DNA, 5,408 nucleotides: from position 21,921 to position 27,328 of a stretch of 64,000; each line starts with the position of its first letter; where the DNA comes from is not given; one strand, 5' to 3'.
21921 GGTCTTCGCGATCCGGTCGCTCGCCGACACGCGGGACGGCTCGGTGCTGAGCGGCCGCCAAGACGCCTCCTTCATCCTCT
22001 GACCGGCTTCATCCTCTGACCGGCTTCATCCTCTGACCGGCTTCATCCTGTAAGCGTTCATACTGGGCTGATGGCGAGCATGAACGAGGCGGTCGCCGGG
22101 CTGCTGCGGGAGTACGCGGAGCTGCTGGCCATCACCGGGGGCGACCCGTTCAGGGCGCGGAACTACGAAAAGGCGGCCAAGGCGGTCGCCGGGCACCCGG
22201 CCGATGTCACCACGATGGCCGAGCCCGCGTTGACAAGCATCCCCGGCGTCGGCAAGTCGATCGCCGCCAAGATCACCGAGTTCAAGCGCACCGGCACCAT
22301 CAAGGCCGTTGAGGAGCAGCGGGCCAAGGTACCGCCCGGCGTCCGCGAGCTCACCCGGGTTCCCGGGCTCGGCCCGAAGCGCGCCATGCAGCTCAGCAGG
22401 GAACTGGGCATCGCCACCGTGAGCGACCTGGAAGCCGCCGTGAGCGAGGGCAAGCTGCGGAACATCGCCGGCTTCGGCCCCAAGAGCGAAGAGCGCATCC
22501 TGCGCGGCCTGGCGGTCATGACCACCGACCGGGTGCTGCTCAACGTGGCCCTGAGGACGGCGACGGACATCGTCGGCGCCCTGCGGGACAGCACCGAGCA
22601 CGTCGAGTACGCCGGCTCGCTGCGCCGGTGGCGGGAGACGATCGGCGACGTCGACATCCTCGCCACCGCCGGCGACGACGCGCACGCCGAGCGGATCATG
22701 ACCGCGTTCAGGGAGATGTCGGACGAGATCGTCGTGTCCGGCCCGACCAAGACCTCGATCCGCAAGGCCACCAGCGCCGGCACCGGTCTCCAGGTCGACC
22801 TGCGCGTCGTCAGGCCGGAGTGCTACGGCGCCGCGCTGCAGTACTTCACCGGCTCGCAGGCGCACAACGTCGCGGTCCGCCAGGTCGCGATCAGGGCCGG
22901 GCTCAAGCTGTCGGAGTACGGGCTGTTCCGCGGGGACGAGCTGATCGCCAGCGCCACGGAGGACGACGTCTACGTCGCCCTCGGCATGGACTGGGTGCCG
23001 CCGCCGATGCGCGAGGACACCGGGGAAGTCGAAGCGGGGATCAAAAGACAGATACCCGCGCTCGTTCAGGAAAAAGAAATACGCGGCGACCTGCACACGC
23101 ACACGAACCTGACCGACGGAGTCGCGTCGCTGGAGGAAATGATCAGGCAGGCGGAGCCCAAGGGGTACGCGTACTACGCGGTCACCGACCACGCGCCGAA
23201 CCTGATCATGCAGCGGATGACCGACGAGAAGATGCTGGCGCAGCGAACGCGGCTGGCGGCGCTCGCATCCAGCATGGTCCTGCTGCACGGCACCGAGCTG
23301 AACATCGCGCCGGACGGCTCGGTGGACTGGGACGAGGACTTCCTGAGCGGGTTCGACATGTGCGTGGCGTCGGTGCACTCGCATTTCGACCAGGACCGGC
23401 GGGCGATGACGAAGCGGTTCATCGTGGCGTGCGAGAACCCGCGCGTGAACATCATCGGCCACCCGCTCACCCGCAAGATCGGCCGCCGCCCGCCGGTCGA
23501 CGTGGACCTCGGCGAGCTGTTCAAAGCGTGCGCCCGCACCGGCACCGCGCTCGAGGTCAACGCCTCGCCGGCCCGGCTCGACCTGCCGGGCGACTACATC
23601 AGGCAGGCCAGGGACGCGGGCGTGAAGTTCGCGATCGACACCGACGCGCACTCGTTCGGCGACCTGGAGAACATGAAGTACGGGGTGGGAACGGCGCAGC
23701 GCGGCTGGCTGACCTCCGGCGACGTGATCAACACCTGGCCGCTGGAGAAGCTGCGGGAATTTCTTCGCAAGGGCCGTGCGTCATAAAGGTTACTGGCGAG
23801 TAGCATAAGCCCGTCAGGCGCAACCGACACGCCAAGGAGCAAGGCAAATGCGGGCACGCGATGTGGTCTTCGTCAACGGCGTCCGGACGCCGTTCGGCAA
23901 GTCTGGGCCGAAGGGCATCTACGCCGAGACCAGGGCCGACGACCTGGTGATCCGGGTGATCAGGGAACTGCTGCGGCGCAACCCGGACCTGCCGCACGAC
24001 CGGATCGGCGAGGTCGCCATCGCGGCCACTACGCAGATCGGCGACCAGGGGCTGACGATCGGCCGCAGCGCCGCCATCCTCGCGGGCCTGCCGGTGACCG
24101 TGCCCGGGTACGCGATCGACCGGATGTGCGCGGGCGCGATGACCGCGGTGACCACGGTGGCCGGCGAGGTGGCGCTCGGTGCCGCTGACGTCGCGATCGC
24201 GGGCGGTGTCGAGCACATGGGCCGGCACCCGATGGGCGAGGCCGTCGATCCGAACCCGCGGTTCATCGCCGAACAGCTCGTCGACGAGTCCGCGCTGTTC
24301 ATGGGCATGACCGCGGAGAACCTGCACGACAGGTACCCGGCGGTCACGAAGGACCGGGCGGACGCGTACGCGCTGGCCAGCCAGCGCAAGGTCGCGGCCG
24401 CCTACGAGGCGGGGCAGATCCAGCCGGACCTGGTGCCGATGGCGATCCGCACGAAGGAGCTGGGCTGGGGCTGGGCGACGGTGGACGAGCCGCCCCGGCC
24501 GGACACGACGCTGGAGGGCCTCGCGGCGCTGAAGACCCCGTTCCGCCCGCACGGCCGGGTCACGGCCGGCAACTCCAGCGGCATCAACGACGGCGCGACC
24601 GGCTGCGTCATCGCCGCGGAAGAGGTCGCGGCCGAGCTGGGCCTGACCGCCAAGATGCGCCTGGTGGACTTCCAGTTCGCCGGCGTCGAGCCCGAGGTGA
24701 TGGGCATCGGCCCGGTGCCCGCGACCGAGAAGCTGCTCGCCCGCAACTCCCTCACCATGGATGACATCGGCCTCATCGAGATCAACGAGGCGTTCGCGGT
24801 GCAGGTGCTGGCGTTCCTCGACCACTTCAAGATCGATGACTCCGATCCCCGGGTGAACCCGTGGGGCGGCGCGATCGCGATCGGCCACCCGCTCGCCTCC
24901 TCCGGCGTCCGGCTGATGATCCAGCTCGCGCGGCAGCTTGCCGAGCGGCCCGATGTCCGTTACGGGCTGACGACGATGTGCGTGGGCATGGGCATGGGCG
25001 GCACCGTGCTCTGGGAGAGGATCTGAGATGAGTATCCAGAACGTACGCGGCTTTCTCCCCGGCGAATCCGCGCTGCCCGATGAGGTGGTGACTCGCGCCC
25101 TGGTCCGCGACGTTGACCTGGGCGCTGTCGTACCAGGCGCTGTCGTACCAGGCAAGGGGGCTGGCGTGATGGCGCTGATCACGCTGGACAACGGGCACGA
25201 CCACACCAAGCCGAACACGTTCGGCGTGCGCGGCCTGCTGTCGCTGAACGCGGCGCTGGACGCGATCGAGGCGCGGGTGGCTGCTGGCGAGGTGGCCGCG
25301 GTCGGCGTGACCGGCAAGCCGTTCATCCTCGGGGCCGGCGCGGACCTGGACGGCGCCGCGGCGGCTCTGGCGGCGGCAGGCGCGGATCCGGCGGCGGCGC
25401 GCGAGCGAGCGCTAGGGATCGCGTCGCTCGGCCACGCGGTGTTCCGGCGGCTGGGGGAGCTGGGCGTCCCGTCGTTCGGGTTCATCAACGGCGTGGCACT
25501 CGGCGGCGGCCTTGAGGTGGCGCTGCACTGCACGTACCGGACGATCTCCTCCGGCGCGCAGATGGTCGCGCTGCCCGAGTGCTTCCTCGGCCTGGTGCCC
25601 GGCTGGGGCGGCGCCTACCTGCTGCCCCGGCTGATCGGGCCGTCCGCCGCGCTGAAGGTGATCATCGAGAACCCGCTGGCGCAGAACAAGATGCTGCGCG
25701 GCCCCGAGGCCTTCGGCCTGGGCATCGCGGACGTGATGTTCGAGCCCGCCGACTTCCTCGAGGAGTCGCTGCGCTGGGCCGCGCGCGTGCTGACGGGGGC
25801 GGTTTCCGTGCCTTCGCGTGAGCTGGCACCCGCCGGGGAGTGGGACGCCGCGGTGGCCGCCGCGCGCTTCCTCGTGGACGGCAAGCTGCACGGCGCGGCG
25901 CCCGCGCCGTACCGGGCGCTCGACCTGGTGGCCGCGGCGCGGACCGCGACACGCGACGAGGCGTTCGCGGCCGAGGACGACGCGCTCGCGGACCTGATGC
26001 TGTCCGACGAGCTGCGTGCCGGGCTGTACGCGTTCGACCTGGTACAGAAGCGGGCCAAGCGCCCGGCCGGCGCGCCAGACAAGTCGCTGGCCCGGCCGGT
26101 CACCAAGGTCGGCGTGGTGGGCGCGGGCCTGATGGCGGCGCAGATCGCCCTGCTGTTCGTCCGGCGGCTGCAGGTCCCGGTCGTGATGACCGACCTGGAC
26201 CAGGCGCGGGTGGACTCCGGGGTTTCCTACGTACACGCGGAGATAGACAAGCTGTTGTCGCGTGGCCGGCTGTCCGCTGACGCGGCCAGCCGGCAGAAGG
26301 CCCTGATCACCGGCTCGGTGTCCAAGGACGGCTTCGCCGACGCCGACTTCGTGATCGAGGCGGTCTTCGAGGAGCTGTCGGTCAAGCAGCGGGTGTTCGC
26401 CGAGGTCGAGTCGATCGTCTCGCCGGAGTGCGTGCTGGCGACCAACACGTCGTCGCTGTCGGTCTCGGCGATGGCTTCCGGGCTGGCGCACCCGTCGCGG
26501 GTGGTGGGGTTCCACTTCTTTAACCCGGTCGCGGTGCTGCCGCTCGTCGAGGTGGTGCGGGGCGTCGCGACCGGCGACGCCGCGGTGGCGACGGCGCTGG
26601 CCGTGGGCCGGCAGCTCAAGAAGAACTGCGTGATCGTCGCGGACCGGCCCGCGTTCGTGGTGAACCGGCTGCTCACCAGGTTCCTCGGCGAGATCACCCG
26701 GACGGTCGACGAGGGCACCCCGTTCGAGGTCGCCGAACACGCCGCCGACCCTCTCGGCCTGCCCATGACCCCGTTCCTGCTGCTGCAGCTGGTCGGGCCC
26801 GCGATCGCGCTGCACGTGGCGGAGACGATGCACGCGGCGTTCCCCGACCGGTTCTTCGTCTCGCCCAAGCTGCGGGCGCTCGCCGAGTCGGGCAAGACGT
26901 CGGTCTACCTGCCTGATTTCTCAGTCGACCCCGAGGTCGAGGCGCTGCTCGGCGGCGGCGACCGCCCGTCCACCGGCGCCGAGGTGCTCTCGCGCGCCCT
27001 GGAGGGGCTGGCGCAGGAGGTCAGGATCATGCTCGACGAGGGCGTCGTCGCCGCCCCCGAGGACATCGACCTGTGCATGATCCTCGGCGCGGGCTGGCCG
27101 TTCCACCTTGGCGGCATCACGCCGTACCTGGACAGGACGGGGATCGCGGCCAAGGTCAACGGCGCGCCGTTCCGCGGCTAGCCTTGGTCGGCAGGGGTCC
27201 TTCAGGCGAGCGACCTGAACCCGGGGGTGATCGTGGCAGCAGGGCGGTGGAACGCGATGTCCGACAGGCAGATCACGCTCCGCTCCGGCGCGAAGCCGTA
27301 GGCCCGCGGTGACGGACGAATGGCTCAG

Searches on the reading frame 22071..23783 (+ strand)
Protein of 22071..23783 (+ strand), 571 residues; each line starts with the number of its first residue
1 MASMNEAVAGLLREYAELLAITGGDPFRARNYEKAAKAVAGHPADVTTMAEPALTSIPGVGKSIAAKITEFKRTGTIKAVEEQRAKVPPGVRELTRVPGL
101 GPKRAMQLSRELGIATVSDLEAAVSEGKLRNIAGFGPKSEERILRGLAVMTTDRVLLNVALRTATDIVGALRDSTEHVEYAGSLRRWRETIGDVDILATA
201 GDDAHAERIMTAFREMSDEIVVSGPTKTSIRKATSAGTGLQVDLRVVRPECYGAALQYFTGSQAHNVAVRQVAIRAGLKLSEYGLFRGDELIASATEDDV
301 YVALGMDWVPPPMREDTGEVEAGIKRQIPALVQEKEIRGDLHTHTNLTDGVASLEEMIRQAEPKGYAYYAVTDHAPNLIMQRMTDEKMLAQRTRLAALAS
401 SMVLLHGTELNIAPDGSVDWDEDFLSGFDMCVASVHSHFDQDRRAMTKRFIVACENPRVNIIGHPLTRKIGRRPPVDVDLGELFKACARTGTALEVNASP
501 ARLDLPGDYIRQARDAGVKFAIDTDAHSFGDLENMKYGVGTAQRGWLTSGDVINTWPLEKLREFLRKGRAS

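Call 19: search_protein_families(library=pfam, proteins=[window:22071-23783:+], max_evalue=0.00001)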
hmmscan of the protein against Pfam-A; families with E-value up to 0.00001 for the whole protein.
window:22071-23783:+ (571 aa): 5 families
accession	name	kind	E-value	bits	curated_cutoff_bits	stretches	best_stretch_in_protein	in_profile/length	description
PF14791.11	DNA_pol_B_thumb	-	1e-21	77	25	1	255-315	1-63/63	DNA polymerase beta thumb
PF14716.13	HHH_8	-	4.5e-21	75.4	30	1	5-76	3-72/73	Helix-hairpin-helix domain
PF14520.12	HHH_5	-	5.9e-16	59.1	27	1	92-147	2-55/57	Helix-hairpin-helix domain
PF02811.25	PHP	-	7.5e-09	36.6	26.4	1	340-443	1-102/164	PHP domain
PF11798.14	IMS_HHH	-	1e-06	29.1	24.4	0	93-114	12-32/32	IMS family HHH motif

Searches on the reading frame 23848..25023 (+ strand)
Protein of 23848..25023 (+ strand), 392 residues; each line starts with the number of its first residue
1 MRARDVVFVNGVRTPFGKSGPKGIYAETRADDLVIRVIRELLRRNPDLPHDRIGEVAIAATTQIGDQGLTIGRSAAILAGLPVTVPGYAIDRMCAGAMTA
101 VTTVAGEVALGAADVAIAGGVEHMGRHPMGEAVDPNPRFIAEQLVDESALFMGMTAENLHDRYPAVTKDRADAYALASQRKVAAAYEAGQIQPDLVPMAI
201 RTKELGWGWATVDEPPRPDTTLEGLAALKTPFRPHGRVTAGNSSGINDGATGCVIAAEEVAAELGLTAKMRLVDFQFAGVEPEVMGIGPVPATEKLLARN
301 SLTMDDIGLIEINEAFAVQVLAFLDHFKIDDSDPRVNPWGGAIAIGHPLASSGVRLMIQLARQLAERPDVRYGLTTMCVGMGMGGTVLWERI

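Call 19: search_protein_families(library=pfam, proteins=[window:23848-25023:+], max_evalue=0.00001)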
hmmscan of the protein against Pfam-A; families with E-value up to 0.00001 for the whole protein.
window:23848-25023:+ (392 aa): 2 families
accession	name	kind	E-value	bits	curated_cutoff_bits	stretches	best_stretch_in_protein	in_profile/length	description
PF00108.29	Thiolase_N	-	4.9e-55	187.1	26.4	1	6-258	1-259/260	Thiolase, N-terminal domain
PF02803.24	Thiolase_C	-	7.9e-37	126.1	27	1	268-390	3-122/123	Thiolase, C-terminal domain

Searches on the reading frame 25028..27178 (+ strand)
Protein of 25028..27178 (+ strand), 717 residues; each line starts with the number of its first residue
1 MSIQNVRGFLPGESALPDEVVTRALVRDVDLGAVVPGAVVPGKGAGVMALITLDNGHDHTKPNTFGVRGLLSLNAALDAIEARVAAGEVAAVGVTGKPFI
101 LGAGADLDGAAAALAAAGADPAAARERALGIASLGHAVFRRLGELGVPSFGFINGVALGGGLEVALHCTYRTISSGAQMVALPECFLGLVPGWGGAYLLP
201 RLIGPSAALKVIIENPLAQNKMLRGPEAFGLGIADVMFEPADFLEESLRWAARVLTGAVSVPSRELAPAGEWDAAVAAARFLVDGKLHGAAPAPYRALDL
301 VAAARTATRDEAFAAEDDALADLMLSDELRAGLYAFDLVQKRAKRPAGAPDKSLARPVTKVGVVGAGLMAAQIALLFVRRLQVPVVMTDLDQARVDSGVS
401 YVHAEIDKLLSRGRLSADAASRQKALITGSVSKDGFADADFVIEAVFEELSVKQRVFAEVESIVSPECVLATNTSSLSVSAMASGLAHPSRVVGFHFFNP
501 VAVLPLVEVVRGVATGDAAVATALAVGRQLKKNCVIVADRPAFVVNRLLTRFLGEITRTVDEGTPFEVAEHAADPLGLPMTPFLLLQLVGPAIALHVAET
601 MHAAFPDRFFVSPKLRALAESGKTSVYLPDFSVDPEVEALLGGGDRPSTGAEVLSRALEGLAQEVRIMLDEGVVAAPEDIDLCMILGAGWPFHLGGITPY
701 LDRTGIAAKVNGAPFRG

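Call 19: search_protein_families(library=pfam, proteins=[window:25028-27178:+], max_evalue=0.00001)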
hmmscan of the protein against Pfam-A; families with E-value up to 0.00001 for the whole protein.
window:25028-27178:+ (717 aa): 4 families
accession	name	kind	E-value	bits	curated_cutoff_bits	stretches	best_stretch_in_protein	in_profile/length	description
PF02737.24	3HCDH_N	-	8.2e-55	185.9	22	1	360-539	1-179/180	3-hydroxyacyl-CoA dehydrogenase, NAD binding domain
PF00725.27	3HCDH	-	4.6e-16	59.5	22.1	1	543-624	2-86/97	3-hydroxyacyl-CoA dehydrogenase, C-terminal domain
PF00378.25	ECH_1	-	7.2e-13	48.9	27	1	49-256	7-192/251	Enoyl-CoA hydratase/isomerase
PF16113.10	ECH_2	-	5e-11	43.1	27.2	1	85-206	32-146/335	Enoyl-CoA hydratase/isomerase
